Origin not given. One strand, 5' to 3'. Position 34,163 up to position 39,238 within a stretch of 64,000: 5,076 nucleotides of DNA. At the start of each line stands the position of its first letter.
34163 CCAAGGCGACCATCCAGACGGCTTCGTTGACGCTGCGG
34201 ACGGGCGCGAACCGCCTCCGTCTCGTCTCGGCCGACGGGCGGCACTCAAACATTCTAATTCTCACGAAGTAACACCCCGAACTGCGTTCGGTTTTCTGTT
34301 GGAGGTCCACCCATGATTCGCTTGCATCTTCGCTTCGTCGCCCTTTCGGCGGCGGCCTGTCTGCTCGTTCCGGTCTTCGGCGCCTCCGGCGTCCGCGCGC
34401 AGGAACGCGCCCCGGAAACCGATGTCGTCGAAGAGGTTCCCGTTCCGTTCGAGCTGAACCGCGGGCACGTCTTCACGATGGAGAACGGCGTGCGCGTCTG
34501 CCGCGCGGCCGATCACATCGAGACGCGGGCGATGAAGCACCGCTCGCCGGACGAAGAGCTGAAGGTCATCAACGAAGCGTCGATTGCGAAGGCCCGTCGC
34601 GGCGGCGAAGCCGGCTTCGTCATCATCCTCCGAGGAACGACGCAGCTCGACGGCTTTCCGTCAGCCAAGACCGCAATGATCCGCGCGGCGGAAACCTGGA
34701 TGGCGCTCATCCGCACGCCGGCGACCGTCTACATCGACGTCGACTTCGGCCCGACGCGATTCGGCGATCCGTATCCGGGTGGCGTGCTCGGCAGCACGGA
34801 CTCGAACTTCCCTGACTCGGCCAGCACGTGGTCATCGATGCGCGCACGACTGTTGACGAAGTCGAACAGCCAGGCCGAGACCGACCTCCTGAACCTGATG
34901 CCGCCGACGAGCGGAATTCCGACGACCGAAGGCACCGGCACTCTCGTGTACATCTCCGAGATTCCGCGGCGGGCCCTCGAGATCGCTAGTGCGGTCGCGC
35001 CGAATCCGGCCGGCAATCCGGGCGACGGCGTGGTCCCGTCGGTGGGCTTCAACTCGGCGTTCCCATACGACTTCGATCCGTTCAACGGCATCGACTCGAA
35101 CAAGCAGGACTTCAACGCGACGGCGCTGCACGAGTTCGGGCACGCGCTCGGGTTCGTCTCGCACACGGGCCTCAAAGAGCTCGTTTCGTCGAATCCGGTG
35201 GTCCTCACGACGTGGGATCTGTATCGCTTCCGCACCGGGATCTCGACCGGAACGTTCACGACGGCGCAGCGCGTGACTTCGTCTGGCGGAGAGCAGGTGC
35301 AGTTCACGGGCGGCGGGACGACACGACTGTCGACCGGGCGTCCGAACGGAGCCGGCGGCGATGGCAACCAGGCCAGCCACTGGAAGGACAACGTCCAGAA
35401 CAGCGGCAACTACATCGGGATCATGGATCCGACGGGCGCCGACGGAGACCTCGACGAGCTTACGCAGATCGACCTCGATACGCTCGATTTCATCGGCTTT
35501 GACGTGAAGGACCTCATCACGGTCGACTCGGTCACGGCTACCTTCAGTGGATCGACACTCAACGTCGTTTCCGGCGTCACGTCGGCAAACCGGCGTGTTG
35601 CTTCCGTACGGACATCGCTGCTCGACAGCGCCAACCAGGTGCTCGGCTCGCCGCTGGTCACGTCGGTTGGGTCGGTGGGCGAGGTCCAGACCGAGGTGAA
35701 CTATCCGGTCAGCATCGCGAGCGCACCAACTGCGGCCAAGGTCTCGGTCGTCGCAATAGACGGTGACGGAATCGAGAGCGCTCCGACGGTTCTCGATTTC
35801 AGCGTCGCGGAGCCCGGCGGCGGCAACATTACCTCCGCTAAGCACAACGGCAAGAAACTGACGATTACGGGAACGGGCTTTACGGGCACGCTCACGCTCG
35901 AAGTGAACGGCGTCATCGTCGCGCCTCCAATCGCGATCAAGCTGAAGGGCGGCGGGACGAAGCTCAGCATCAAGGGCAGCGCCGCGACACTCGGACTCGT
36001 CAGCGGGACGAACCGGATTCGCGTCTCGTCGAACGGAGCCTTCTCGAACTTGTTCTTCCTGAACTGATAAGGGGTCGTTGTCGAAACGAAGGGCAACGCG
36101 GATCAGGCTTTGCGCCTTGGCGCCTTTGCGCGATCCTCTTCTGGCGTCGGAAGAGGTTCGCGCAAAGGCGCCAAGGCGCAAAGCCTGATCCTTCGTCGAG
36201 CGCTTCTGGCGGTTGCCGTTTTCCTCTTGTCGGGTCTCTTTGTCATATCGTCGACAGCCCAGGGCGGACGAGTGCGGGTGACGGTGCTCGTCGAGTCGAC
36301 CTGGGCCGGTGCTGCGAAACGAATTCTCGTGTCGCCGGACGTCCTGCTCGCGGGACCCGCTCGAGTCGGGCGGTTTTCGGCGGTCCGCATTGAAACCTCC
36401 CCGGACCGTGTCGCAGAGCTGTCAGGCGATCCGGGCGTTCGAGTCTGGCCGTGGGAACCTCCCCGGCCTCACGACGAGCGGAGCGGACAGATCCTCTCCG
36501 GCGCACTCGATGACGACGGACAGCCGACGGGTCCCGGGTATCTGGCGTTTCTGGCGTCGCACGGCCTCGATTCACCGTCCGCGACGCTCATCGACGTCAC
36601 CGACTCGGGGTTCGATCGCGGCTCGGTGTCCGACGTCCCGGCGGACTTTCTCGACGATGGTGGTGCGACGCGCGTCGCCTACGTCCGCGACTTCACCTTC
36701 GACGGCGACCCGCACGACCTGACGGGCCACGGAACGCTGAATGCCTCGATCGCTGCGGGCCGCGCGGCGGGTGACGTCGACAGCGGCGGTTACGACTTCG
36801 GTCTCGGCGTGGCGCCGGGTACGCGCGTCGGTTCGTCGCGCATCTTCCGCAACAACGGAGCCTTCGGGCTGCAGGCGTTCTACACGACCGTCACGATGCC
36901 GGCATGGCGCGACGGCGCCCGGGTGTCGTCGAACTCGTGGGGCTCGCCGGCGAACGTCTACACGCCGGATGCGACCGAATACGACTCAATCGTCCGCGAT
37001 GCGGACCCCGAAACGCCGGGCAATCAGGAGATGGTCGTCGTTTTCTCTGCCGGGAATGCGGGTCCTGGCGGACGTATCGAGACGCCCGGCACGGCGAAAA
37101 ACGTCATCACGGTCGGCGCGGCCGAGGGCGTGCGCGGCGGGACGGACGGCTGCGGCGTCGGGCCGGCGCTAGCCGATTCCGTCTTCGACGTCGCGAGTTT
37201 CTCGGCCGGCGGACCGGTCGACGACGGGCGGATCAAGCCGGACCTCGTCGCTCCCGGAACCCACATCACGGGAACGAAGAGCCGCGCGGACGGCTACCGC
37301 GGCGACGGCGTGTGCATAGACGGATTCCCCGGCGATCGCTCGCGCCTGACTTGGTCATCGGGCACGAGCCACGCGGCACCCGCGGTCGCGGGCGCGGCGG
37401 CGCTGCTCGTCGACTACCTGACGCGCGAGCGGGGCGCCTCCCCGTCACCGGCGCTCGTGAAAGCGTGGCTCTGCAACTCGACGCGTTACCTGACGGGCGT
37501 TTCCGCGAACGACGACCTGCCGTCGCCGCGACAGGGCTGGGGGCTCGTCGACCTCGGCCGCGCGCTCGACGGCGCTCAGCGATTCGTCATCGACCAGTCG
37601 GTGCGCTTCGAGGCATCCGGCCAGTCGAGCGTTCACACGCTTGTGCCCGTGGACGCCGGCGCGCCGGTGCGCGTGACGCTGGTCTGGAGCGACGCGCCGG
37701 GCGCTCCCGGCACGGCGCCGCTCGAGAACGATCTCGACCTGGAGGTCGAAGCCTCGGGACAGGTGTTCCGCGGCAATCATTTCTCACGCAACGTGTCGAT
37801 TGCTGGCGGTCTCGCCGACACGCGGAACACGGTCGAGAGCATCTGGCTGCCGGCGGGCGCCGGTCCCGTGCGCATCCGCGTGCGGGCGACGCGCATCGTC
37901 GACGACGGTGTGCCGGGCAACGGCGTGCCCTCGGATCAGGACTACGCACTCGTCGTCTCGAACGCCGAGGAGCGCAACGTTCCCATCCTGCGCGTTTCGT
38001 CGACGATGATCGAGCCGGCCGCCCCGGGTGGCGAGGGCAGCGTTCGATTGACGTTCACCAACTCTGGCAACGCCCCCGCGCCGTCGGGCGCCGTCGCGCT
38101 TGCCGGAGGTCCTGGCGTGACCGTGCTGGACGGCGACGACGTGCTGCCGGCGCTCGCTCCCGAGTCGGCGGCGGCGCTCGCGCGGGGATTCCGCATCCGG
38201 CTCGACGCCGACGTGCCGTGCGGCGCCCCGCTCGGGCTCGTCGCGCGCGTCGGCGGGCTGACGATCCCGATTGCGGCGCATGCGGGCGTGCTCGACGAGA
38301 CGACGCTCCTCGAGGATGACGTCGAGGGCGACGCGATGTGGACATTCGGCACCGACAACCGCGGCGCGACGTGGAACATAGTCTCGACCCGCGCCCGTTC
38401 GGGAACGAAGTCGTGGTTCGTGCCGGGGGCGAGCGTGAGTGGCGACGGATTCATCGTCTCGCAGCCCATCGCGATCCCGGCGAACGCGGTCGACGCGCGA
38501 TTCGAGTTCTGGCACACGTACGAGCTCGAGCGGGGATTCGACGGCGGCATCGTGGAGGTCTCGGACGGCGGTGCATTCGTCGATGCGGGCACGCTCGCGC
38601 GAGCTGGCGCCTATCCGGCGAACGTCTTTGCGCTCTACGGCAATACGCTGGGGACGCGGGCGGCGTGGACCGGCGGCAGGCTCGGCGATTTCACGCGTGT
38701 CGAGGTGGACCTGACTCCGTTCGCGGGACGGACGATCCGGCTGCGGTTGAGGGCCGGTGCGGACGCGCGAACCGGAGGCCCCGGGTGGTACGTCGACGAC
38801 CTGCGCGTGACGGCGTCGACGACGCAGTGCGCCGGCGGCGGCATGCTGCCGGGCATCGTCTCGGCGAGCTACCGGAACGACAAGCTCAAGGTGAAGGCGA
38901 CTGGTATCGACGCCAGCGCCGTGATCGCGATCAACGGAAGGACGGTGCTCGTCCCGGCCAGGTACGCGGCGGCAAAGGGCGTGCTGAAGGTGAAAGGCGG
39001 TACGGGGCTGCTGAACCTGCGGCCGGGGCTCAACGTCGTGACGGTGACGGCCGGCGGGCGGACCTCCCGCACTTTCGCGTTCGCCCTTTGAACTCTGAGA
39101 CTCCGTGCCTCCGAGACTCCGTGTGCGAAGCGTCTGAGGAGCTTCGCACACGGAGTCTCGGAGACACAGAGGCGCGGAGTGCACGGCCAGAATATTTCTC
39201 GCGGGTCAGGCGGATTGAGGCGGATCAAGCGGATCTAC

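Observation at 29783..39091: Four tandem secreted proteases of two unrelated catalytic classes share one ~85-aa C-terminal module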

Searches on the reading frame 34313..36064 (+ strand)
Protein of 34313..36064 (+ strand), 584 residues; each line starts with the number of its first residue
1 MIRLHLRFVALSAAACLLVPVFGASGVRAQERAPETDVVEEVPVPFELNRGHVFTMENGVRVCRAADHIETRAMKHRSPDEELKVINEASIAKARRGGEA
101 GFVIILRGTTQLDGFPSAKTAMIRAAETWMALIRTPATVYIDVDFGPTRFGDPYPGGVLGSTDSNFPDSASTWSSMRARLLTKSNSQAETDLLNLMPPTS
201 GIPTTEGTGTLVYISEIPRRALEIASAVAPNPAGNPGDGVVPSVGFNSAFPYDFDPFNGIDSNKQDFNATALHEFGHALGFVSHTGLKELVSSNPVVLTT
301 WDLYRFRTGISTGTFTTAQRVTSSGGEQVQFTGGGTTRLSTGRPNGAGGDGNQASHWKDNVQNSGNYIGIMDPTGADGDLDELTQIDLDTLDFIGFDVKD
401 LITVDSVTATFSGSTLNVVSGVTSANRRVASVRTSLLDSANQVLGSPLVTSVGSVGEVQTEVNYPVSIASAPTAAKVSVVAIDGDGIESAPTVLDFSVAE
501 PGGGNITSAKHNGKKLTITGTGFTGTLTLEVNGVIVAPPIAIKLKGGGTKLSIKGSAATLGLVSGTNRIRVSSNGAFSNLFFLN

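Call 3: search_protein_families(library=pfam, proteins=[window:34313-36064:+], max_evalue=1)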
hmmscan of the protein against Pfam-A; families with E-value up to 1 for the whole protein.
window:34313-36064:+ (584 aa): 2 families
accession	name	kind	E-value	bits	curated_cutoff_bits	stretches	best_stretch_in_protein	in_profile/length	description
PF00413.30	Peptidase_M10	-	0.045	14.1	24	1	259-285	97-125/159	Matrixin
PF05572.19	Peptidase_M43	-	0.075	13.4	23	1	212-282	20-83/152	Pregnancy-associated plasma protein-A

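Call 4: search_protein_families(library=ncbifam, proteins=[window:34313-36064:+], max_evalue=1)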
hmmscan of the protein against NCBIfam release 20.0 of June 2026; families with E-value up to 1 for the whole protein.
window:34313-36064:+ (584 aa): 1 family
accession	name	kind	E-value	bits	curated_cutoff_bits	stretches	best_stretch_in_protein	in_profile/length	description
NF038122.1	metallo_LGF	subfamily_domain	5.5e-55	187.3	80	1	117-397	2-274/274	NF038122 family metalloprotease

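Call 9: find_encoding_contigs(protein=window:34313-36064:+, flank=10000, max_places=6)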
Protein window:34313-36064:+ (584 aa): 2 contigs read that carry it; 2 places shown.
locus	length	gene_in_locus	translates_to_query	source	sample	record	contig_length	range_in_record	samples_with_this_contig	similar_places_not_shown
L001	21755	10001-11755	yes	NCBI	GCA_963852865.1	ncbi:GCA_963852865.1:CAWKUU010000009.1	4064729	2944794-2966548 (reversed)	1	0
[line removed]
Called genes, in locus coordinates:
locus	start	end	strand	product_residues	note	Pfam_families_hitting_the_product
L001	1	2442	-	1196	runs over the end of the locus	PF13620:CarboxypepD_reg, PF25183:OMP_b-brl_4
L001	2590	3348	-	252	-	PF00106:adh_short, PF08659:KR, PF13561:adh_short_C2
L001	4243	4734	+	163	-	-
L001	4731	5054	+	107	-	-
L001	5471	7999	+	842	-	PF22148:Fervidolysin_NPro-like, PF00082:Peptidase_S8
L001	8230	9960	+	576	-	-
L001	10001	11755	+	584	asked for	-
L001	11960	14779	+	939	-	PF00082:Peptidase_S8, PF20773:InhA-like_MAM (weak)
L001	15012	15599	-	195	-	-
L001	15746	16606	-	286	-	PF05990:DUF900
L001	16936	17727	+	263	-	-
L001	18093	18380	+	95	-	-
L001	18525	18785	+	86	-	PF04226:Transgly_assoc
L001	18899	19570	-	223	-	PF13489:Methyltransf_23, PF13847:Methyltransf_31, PF08241:Methyltransf_11, PF08242:Methyltransf_12, PF13649:Methyltransf_25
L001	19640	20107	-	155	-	PF00583:Acetyltransf_1, PF13673:Acetyltransf_10, PF13508:Acetyltransf_7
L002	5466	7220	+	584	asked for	-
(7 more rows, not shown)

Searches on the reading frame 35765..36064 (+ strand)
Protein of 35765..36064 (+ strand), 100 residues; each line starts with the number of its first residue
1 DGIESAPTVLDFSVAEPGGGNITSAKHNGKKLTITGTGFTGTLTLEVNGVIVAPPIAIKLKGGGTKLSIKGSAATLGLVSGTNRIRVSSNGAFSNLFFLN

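Call 6: search_protein_families(library=ncbifam, proteins=[window:35765-36064:+], max_evalue=10)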
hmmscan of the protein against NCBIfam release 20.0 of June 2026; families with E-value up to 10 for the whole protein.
seq(100 aa): 2 families
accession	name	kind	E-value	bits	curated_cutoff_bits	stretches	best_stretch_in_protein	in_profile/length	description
NF058597.1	CoaZ_rpt_PGGG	domain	0.017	15.1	30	1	25-53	15-43/88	choice-of-anchor Z repeating domain-containing protein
TIGR00036.1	dapB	equivalog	0.12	11.9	122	1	8-46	75-113/270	4-hydroxy-tetrahydrodipicolinate reductase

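Call 7: search_protein_families(library=pfam, proteins=[window:35765-36064:+], max_evalue=10)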
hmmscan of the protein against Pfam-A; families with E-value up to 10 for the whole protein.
seq(100 aa): 1 family
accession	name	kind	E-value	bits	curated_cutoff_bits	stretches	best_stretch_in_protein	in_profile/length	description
PF01833.30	TIG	-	0.29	11.6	20.9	1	28-45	15-35/84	IPT/TIG domain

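Call 39: predict_structure(alignment_id=A4)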
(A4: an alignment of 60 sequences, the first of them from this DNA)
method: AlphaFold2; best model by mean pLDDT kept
length: 90 residues; sequences in the alignment: 60
mean_pLDDT: 95.5   pTM: 0.86
mean pLDDT of the five models: 95.5, 95.1, 95.1, 92.9, 92.0
residues with pLDDT >= 90: 84; 70-90: 6; 50-70: 0; < 50: 0
segments of 3 or more residues with pLDDT < 50: none
pLDDT, mean of each block of 10 residues (from residue 1): 90 98 97 97 92 96 96 97 97
secondary structure, 60 per line:
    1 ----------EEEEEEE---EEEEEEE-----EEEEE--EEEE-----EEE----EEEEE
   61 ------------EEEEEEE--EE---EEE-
elements in order: E11-17 E21-27 E33-37 E40-43 E49-51 E56-60 E73-79 E87-89
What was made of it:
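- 35795..36064 (+): P3 C-terminal cationic TIG-fold module (+6, pI 10.4). This is the sequence that was modelled. AF2 pLDDT 95.5, eight beta strands (call 39).
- On IPT/TIG (Pfam PF01833): AF2 gives pLDDT 95.5 (call 39).
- AF2 gives pLDDT 95.5 and pTM 0.86 (call 39). A beta-sandwich of about the same size as T9SS CTDs (call 39).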

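Call 42: fold_search(model_id=the predicted structure, library=pdb)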
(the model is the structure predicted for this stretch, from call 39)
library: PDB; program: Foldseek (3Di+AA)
matches with E <= 10: 1922; with E <= 0.001: 0
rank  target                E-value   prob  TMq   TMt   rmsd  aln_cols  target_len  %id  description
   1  7k44                  9.1e-03  1.00  0.62  0.18   3.7        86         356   12  SGBP-B from a complex xyloglucan utilization locus in Bacteroides uniformis (released 2021-09-29)
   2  3brg_C                1.5e-02  1.00  0.54  0.15   4.6        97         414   15  CSL (RBP-Jk) bound to DNA (released 2008-04-01)
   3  3muj_A                1.6e-02  0.99  0.49  0.35   7.7        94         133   14  Early B-cell factor 3 (EBF3) IPT/TIG and dimerization helices (released 2010-06-30)
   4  4j2x_C                1.8e-02  1.00  0.59  0.15   4.2        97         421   15  CSL (RBP-Jk) with corepressor KyoT2 bound to DNA (released 2013-11-06)
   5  5fuc_D                2.1e-02  0.98  0.48  0.26   4.6        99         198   12  Biophysical and cellular characterisation of a junctional epitope antibody that locks IL-6 and gp80 together in a stab (released 2017-01-25)
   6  5e7h                  2.3e-02  1.00  0.63  0.25   3.1        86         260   17  Crystal structure of domains CD (residues 230-489) of Bacova_02650 (released 2016-05-04)
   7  3n50_E                2.3e-02  0.98  0.46  0.31   7.7        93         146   15  Human Early B-cell factor 3 (EBF3) IPT/TIG and HLHLH domains (released 2010-06-16)
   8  2fo1_A                2.7e-02  1.00  0.58  0.15   4.3       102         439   10  Crystal Structure of the CSL-Notch-Mastermind ternary complex bound to DNA (released 2006-03-21)
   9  6dks_C                2.7e-02  1.00  0.54  0.15   4.7        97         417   14  Structure of the Rbpj-SHARP-DNA Repressor Complex (released 2019-01-02)
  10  7y4x_A                2.9e-02  0.77  0.36  0.35   6.6        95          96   13  Crystal structure of sDscam Ig1 domain, isoform alpha7 (released 2023-05-24)
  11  7y95_B                2.9e-02  0.66  0.33  0.32   8.1       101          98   12  Crystal structure of sDscam Ig1 domain, isoform beta6v2 (released 2023-05-24)
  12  3iag_C                3.1e-02  1.00  0.55  0.15   4.5        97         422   14  CSL (RBP-Jk) bound to HES-1 nonconsensus site (released 2009-11-10)
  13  7y6o                  3.1e-02  0.84  0.38  0.17   6.6        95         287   13  Crystal structure of sDscam Ig1-3 domains, isoform alpha25 (released 2023-05-24)
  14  3mqi_C                3.4e-02  1.00  0.59  0.60   3.7        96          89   10  Human early B-cell factor 1 (EBF1) IPT/TIG domain (released 2010-05-26)
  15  4j2x_A                3.4e-02  1.00  0.58  0.15   4.1        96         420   12  CSL (RBP-Jk) with corepressor KyoT2 bound to DNA (released 2013-11-06)
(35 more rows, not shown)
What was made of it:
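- Foldseek E-values are modest, about 1e-2 (call 42).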

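Call 66: fold_search(model_id=the predicted structure, library=viral)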
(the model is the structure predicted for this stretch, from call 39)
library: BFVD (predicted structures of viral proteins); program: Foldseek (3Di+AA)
matches with E <= 10: 814; with E <= 0.001: 0
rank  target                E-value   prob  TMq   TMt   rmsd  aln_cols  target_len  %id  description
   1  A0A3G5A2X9            3.2e-03  1.00  0.65  0.15   2.7        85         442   20  IPT/TIG domain-containing protein [Harvfovirus sp.]
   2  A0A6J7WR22            4.6e-03  1.00  0.60  0.12   3.8        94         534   26  Glycine-rich domain-containing protein [uncultured Caudovirales phage]
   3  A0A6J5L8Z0            5.8e-03  1.00  0.62  0.29   2.6        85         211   18  IPT domain containing protein [uncultured Caudovirales phage]
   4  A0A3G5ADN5            6.8e-03  1.00  0.65  0.24   2.8        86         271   14  IPT/TIG domain-containing protein [Satyrvirus sp.]
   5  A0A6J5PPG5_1          7.2e-03  1.00  0.64  0.09   3.0        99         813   21  Concanavalin A-like lectin/glucanases superfamily [uncultured Caudovirales phage]
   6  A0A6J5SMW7            7.2e-03  1.00  0.52  0.04   6.2        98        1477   15  Collagen triple helix repeat [uncultured Caudovirales phage]
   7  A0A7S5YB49            8.0e-03  1.00  0.59  0.08   3.2        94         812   22  (no name in the UniProt tables at hand)
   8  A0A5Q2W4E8            9.0e-03  1.00  0.56  0.08   4.1        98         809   18  (no name in the UniProt tables at hand)
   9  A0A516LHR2            9.5e-03  1.00  0.53  0.42   4.6        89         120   21  (no name in the UniProt tables at hand)
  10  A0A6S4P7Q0            1.2e-02  1.00  0.61  0.11   3.8        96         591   16  Tail fiber protein [uncultured phage_MedDCM-OCT-S28-C10]
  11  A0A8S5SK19            1.6e-02  1.00  0.66  0.24   2.6        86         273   19  Major tail protein [Siphoviridae sp. ctRGj11]
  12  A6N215                1.6e-02  1.00  0.62  0.19   2.9        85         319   24  IPT/TIG domain-containing protein [Microbacterium phage Min1]
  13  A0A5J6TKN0            1.6e-02  0.92  0.39  0.10   5.6        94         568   23  Esterase [Gordonia phage Gibbin]
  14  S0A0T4                1.8e-02  0.99  0.47  0.27   4.5        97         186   20  Structural protein [Cellulophaga phage phi14:2]
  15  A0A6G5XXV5            1.9e-02  1.00  0.60  0.06   4.0        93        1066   18  (no name in the UniProt tables at hand)
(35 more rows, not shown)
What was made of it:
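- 35795..36064 (+): Foldseek IPT/TIG matches (calls 42, 66).
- On IPT/TIG (Pfam PF01833): Foldseek reports probability 1.0 and TMq 0.54-0.65 to CSL, EBF, SGBP-B and viral IPT/TIG domains (calls 42, 66).
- Closest known: IPT/TIG domain. Same: The best structural matches are the CSL/RBP-Jk and EBF IPT/TIG domains, SGBP-B Ig-like domains and viral IPT/TIG proteins (calls 42, 66).
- Foldseek best matches are IPT/TIG and Ig-like domains at TMq 0.6-0.65 (calls 42, 66).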

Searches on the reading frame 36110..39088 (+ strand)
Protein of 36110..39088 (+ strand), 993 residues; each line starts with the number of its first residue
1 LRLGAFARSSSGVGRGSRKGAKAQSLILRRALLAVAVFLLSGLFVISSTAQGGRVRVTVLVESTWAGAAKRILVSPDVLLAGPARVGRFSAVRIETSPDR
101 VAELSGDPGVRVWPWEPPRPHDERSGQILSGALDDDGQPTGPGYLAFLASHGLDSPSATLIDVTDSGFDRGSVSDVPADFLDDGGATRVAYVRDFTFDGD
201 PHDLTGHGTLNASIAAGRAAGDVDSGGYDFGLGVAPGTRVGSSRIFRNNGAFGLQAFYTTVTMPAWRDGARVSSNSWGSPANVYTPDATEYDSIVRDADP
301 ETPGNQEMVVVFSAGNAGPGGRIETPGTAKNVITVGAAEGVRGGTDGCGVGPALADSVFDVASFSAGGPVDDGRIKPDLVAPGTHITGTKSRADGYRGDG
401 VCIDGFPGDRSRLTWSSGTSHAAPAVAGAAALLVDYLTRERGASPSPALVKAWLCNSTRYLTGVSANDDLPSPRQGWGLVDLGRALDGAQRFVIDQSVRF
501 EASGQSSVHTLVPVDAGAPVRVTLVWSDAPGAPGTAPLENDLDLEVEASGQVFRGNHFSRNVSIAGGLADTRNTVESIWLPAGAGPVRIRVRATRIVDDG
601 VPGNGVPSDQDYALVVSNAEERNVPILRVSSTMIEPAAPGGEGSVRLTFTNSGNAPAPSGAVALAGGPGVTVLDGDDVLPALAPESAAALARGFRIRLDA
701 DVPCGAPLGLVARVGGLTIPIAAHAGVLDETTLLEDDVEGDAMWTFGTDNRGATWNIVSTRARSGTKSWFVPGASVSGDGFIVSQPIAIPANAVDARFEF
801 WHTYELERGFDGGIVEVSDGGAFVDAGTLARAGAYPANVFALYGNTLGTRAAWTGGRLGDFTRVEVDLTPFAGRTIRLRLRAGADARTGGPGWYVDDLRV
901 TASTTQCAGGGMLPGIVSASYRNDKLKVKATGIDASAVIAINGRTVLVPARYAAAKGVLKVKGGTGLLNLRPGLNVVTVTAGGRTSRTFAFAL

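Call 3: search_protein_families(library=pfam, proteins=[window:36110-39088:+], max_evalue=1)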
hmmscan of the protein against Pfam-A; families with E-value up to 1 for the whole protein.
window:36110-39088:+ (993 aa): 3 families
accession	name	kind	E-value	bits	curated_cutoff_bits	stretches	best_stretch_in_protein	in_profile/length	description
PF00082.27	Peptidase_S8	-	2.4e-38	132.5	21.8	1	159-478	4-288/288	Subtilase family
PF20773.4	InhA-like_MAM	-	4.9e-06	26.6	26.9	1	783-904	53-166/191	Immune inhibitor A-like, MAM domain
PF14016.12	DUF4232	-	0.0051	17.4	27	1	632-683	9-55/129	Domain of unknown function (DUF4232)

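Call 4: search_protein_families(library=ncbifam, proteins=[window:36110-39088:+], max_evalue=1)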
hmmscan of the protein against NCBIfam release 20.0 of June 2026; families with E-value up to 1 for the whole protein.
window:36110-39088:+ (993 aa): 7 families
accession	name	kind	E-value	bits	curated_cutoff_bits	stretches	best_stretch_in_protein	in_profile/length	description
NF038112.1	myxo_dep_M36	subfamily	1.9e-15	55.1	1500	1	736-905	989-1171/1604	myxosortase-dependent M36 family metallopeptidase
NF038111.1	rhom_dep_M36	equivalog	6.7e-15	53.6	1700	1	762-906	1021-1169/1315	rhombosortase-dependent M36 family metallopeptidase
TIGR03921.1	T7SS_mycosin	equivalog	1.1e-13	51.1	278.75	1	193-509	41-308/353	type VII secretion-associated serine protease mycosin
NF042956.1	IteS_antiphage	equivalog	4.7e-05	21.8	900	1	356-458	438-533/747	S8 family anti-phage peptidase IteS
NF040809.1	germ_prot_CspBA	exception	0.00044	18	1250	1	325-482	398-518/1099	bifunctional germination protease/germinant receptor pseudoprotease CspBA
TIGR03895.1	protease_PatA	subfamily_domain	0.019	13.7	421.05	1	414-458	157-200/606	PatA/PatG family cyanobactin maturation protease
NF033595.1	denti_PrtP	equivalog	0.038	12.6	300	1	380-490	415-506/606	dentilisin complex serine proteinase subunit PrtP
